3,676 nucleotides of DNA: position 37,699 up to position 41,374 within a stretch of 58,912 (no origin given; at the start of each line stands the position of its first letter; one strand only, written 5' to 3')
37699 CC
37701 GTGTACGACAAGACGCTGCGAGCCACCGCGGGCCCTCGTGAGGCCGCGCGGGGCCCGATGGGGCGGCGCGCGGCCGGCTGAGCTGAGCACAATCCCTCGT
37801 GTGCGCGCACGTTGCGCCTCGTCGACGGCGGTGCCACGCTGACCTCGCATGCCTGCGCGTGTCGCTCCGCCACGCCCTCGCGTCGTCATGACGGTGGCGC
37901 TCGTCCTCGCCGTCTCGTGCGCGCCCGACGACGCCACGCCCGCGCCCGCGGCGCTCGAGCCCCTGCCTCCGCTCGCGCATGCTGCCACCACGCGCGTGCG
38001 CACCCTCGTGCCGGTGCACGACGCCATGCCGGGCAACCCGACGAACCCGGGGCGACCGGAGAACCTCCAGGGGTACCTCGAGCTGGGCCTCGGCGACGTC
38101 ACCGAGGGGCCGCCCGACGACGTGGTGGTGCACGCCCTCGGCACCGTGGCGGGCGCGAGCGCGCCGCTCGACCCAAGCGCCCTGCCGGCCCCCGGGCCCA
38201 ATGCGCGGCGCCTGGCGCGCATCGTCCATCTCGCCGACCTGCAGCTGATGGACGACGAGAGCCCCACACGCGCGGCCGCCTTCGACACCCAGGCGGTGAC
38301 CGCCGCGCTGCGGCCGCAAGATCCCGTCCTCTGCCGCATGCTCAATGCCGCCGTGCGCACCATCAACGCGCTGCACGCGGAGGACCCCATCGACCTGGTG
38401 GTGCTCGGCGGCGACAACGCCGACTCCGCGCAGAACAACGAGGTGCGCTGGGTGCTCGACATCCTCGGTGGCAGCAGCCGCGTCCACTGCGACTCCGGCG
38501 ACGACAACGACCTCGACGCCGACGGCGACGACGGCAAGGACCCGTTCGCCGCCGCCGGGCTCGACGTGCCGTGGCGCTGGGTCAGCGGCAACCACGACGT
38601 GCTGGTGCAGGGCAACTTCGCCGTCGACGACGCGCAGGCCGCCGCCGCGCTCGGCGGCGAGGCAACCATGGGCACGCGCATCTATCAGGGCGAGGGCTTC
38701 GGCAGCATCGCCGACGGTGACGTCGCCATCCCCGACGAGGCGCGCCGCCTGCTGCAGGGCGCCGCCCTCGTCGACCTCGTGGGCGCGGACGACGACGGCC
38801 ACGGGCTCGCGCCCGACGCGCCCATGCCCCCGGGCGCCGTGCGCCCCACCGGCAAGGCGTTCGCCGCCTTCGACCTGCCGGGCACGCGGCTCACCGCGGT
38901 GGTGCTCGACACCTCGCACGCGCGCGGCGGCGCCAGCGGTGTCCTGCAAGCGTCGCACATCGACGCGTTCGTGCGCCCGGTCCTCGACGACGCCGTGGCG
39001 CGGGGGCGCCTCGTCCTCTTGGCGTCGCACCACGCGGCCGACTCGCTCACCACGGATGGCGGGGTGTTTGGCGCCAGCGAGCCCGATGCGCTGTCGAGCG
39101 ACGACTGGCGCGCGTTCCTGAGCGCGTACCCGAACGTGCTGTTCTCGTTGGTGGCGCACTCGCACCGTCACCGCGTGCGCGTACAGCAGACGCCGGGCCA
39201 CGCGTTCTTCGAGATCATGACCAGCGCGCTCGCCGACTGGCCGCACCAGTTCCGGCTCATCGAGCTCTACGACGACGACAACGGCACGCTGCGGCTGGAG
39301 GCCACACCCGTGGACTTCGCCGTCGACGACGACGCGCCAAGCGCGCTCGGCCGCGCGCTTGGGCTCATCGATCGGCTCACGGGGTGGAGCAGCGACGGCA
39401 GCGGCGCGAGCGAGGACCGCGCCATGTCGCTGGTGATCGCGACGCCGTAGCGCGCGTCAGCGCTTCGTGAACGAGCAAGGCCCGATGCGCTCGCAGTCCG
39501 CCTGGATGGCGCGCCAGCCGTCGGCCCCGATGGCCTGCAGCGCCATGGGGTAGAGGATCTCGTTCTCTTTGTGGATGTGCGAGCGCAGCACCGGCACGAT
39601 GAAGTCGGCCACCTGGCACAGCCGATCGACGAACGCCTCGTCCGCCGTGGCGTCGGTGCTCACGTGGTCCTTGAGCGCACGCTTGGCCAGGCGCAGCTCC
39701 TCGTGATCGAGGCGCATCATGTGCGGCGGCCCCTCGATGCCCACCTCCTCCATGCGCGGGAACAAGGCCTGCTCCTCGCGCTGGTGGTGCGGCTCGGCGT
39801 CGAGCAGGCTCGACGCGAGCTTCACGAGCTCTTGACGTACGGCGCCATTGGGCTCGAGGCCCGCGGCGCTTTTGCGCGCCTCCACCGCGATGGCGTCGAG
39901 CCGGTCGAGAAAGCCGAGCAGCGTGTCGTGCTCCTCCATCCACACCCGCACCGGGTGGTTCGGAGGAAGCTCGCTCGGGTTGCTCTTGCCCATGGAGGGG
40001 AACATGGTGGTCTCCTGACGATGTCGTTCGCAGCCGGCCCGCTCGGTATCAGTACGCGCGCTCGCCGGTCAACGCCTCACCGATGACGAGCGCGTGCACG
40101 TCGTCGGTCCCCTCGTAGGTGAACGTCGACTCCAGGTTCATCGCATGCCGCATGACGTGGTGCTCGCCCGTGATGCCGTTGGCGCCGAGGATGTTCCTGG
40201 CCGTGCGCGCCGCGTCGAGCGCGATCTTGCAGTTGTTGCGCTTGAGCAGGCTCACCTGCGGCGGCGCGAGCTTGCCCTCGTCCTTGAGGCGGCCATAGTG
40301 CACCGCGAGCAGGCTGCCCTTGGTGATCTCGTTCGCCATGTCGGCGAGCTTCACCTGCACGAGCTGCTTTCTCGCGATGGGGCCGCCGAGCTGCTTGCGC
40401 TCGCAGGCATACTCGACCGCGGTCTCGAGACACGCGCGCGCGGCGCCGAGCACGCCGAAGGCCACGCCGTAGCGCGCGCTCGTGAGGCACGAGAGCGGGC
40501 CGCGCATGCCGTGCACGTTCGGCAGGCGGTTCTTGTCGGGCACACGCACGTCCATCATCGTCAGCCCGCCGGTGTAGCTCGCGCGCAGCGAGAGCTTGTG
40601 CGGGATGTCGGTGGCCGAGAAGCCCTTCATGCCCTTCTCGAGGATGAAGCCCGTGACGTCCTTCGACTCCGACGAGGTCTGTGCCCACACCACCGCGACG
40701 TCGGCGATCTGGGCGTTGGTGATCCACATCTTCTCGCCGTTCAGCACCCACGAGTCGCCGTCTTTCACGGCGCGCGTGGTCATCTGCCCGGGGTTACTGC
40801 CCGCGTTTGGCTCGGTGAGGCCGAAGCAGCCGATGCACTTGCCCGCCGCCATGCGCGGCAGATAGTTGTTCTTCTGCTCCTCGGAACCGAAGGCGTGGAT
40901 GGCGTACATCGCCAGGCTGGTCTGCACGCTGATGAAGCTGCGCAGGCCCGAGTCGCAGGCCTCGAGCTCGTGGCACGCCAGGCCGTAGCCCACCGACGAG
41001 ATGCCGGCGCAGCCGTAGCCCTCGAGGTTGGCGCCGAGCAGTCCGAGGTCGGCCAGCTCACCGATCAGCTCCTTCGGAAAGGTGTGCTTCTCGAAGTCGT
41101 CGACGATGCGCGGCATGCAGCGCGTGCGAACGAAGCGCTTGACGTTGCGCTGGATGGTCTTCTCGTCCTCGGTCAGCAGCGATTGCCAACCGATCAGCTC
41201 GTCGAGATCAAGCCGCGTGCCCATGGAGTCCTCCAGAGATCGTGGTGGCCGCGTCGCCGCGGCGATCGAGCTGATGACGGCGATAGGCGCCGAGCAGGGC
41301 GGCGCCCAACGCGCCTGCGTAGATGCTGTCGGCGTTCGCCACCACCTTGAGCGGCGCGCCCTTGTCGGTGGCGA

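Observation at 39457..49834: Complete ATP-dependent (class I) benzoyl-CoA dearomatisation operon in a Myxococcota-like host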

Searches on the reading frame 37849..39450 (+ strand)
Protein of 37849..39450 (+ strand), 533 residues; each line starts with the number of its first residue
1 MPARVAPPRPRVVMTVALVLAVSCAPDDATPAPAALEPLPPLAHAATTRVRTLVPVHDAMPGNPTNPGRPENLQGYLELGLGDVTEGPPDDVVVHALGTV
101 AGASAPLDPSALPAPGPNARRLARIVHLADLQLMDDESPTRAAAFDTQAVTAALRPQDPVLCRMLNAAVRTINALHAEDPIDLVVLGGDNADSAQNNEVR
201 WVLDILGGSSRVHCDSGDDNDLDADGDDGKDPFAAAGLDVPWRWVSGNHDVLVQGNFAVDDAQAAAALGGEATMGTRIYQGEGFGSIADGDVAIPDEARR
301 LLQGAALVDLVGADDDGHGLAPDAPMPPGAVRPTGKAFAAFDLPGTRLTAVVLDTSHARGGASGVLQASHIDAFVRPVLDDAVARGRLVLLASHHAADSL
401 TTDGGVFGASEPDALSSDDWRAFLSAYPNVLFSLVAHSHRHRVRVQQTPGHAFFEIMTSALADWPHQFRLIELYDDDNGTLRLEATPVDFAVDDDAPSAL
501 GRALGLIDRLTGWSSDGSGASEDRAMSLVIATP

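Call 10: search_protein_families(library=pfam, proteins=[window:37849-39450:+], max_evalue=0.001)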
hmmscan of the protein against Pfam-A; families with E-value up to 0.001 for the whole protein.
window:37849-39450:+ (533 aa): 0 families

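Call 65: search_protein_families(library=ncbifam, proteins=[window:37849-39450:+], max_evalue=0.001)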
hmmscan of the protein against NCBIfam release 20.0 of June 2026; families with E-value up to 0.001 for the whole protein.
window:37849-39450:+ (533 aa): 2 families
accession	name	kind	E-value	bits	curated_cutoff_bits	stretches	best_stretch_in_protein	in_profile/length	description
TIGR03767.1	P_acnes_RR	hypoth_equivalog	4.7e-41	141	330.75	2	231-532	175-495/496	TIGR03767 family metallophosphoesterase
TIGR03768.1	RPA4764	hypoth_equivalog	2e-38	132.4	387.4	2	118-263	32-181/547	TIGR03768 family metallophosphoesterase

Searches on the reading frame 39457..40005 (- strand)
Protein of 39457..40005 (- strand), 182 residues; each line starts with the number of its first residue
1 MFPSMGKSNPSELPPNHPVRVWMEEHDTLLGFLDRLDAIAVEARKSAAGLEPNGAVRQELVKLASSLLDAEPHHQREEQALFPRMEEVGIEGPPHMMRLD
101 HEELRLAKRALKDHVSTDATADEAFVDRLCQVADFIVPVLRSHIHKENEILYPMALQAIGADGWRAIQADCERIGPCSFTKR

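Call 6: search_protein_families(library=ncbifam, proteins=[window:39457-40005:-], max_evalue=0.00001)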
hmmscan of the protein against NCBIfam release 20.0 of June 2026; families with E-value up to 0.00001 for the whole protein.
window:39457-40005:- (182 aa): 1 family
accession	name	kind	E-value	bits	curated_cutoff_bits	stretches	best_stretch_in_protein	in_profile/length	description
NF008221.0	PRK10992.1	equivalog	4.7e-06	26.3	254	0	59-157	118-218/220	iron-sulfur cluster repair protein YtfE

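Call 7: search_protein_families(library=pfam, proteins=[window:39457-40005:-], max_evalue=0.001)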
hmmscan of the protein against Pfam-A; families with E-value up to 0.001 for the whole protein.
window:39457-40005:- (182 aa): 1 family
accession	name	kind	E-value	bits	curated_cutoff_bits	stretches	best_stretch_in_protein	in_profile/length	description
PF01814.28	Hemerythrin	-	4.2e-21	76.2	25.3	1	17-155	1-127/127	Hemerythrin HHE cation binding domain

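Call 29: search_solved_structures(query=window:39457-40005:-, max_evalue=0.01)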
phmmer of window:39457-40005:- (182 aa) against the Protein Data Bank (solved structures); distinct sequences matched with E-value up to 0.01: 4.
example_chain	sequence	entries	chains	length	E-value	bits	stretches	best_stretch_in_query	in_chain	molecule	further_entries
3cax_A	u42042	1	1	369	1.2e-07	35.3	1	12-175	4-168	Uncharacterized protein PF0695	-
7bhc_A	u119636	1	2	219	0.0034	20.8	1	56-157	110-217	Iron-sulfur cluster repair protein YtfE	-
7bha_A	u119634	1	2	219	0.004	20.6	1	55-157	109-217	Iron-sulfur cluster repair protein YtfE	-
5fnn_A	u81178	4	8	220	0.004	20.6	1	55-157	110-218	IRON-SULFUR CLUSTER REPAIR PROTEIN YTFE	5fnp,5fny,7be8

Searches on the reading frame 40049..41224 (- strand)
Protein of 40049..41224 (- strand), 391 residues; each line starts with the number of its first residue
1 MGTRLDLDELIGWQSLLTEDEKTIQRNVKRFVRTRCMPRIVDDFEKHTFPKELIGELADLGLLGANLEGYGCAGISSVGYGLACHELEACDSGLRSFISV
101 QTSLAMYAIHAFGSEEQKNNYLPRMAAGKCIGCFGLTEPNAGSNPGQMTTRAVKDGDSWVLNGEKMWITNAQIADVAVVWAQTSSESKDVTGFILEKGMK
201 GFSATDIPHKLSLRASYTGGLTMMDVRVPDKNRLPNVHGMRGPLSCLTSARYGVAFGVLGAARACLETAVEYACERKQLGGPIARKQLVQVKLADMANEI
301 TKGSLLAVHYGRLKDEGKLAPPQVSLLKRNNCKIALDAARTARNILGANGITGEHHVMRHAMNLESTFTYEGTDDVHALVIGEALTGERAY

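Call 6: search_protein_families(library=ncbifam, proteins=[window:40049-41224:-], max_evalue=0.00001)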
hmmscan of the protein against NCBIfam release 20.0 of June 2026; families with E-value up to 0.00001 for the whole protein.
window:40049-41224:- (391 aa): 19 families
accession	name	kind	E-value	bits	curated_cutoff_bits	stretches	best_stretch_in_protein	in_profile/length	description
NF052270.1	Staph_DH_FadE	equivalog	4.9e-76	256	600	1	9-391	13-399/400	acyl-CoA dehydrogenase FadE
NF042972.1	AcrlCoAredClosAcrC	equivalog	6.6e-68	229.1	640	1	17-385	5-376/378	acryloyl-CoA reductase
NF045552.1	GlutCoADH_Des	equivalog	7.1e-61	206.5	470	1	17-382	5-376/387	glutaryl-CoA dehydrogenase Acd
NF058590.1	AcCoDHFadEBacil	equivalog_domain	3e-54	184.5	600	1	17-300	21-306/586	acyl-CoA dehydrogenase FadE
NF053553.1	prodigi_MBC_PigA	equivalog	1.5e-45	155.9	500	1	17-382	5-376/381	prodigiosin MBC biosynthesis dehydrogenase PigA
NF043006.1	CyhCrbnylCoADH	equivalog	1.6e-43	149.2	650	1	18-386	5-376/380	cyclohexane-1-carbonyl-CoA dehydrogenase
NF042439.1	SulpropCoADesulf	equivalog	1.9e-41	142.1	600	1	27-384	3-369/379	3-sulfinopropanoyl-CoA desulfinase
NF045652.1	ProlPCPDhRedW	equivalog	1.8e-39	135.7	650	1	24-362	7-353/376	L-prolyl-[peptidyl-carrier protein] dehydrogenase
TIGR03207.1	cyc_hxne_CoA_dh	equivalog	3e-36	124.9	575.35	1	17-353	1-340/372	cyclohexanecarboxyl-CoA dehydrogenase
NF002885.1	PRK03354.1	equivalog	2.9e-33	115.4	540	1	45-384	34-372/378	crotonobetainyl-CoA dehydrogenase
NF008997.0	PRK12341.1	equivalog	3.4e-33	115.2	537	1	18-384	6-375/382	acyl-CoA dehydrogenase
TIGR03204.1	pimC_large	equivalog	1.2e-21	77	623.85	1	69-332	62-325/395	pimeloyl-CoA dehydrogenase large subunit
NF007000.1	PRK09463.1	subfamily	4e-19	68.4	600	1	13-176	32-211/726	acyl-CoA dehydrogenase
TIGR03203.1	pimD_small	equivalog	1.9e-18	66.8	652.7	1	45-299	34-288/378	pimeloyl-CoA dehydrogenase small subunit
NF049984.1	Rv1679_FadE16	equivalog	8.5e-15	54.8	600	1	46-387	22-367/371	Rv1679 family acyl-CoA dehydrogenase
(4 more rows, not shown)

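Call 7: search_protein_families(library=pfam, proteins=[window:40049-41224:-], max_evalue=0.001)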
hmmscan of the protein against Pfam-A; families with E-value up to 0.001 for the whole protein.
window:40049-41224:- (391 aa): 4 families
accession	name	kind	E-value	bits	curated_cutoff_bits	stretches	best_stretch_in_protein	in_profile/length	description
PF02771.21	Acyl-CoA_dh_N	-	5.2e-31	107.8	22.9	1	18-129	1-113/113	Acyl-CoA dehydrogenase, N-terminal domain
PF00441.29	Acyl-CoA_dh_1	-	3.1e-30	105.7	22.4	1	238-385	2-149/150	Acyl-CoA dehydrogenase, C-terminal domain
PF02770.24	Acyl-CoA_dh_M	-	1.7e-24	86.3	33.3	1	133-226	1-97/97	Acyl-CoA dehydrogenase, middle domain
PF08028.16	Acyl-CoA_dh_2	-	4e-08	34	22.7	1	253-365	2-124/134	Acyl-CoA dehydrogenase, C-terminal domain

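Call 25: search_solved_structures(query=window:40049-41224:-, max_evalue=1e-30, show_alignments=2)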
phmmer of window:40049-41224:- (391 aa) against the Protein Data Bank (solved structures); distinct sequences matched with E-value up to 1e-30: 65 (the best 60 are shown).
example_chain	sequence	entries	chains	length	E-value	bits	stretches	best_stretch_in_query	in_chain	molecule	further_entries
3sf6_A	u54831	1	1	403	4.4e-137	460.4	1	4-390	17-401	Glutaryl-CoA dehydrogenase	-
1sir_A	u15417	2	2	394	8.5e-130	436.4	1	13-391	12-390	Glutaryl-CoA dehydrogenase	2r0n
1siq_A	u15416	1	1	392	9.2e-130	436.3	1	13-391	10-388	Glutaryl-CoA dehydrogenase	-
2r0m_A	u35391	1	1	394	2.2e-129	435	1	13-391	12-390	Glutaryl-CoA dehydrogenase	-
2eba_A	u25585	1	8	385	1.7e-128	432.2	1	13-390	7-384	Putative glutaryl-CoA dehydrogenase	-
3swo_A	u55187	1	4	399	2.4e-127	428.4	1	9-391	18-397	Glutaryl-CoA dehydrogenase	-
4w9u_A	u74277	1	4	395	4.8e-120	404.3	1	15-391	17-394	Acyl-CoA dehydrogenase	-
3d6b_A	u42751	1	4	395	9.5e-116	390.2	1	15-391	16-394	Glutaryl-CoA dehydrogenase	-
3eom_A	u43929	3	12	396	9.6e-116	390.2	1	15-391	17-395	Glutaryl-CoA dehydrogenase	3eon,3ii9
3gnc_A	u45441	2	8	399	9.8e-116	390.1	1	15-391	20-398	Glutaryl-CoA dehydrogenase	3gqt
2ix5_A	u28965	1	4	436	2.3e-69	237.5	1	13-388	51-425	ACYL-COENZYME A OXIDASE 4, PEROXISOMAL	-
2ix6_A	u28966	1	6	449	2.6e-69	237.3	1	13-388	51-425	ACYL-COENZYME A OXIDASE 4, PEROXISOMAL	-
4l1f_A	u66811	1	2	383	1.7e-61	211.6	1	17-387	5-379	Acyl-CoA dehydrogenase domain protein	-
4u83_A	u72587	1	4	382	5.5e-59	203.3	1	15-384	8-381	Acyl-CoA dehydrogenase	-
5lnx_A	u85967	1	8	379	9.9e-58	199.2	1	18-387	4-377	Acyl-CoA dehydrogenase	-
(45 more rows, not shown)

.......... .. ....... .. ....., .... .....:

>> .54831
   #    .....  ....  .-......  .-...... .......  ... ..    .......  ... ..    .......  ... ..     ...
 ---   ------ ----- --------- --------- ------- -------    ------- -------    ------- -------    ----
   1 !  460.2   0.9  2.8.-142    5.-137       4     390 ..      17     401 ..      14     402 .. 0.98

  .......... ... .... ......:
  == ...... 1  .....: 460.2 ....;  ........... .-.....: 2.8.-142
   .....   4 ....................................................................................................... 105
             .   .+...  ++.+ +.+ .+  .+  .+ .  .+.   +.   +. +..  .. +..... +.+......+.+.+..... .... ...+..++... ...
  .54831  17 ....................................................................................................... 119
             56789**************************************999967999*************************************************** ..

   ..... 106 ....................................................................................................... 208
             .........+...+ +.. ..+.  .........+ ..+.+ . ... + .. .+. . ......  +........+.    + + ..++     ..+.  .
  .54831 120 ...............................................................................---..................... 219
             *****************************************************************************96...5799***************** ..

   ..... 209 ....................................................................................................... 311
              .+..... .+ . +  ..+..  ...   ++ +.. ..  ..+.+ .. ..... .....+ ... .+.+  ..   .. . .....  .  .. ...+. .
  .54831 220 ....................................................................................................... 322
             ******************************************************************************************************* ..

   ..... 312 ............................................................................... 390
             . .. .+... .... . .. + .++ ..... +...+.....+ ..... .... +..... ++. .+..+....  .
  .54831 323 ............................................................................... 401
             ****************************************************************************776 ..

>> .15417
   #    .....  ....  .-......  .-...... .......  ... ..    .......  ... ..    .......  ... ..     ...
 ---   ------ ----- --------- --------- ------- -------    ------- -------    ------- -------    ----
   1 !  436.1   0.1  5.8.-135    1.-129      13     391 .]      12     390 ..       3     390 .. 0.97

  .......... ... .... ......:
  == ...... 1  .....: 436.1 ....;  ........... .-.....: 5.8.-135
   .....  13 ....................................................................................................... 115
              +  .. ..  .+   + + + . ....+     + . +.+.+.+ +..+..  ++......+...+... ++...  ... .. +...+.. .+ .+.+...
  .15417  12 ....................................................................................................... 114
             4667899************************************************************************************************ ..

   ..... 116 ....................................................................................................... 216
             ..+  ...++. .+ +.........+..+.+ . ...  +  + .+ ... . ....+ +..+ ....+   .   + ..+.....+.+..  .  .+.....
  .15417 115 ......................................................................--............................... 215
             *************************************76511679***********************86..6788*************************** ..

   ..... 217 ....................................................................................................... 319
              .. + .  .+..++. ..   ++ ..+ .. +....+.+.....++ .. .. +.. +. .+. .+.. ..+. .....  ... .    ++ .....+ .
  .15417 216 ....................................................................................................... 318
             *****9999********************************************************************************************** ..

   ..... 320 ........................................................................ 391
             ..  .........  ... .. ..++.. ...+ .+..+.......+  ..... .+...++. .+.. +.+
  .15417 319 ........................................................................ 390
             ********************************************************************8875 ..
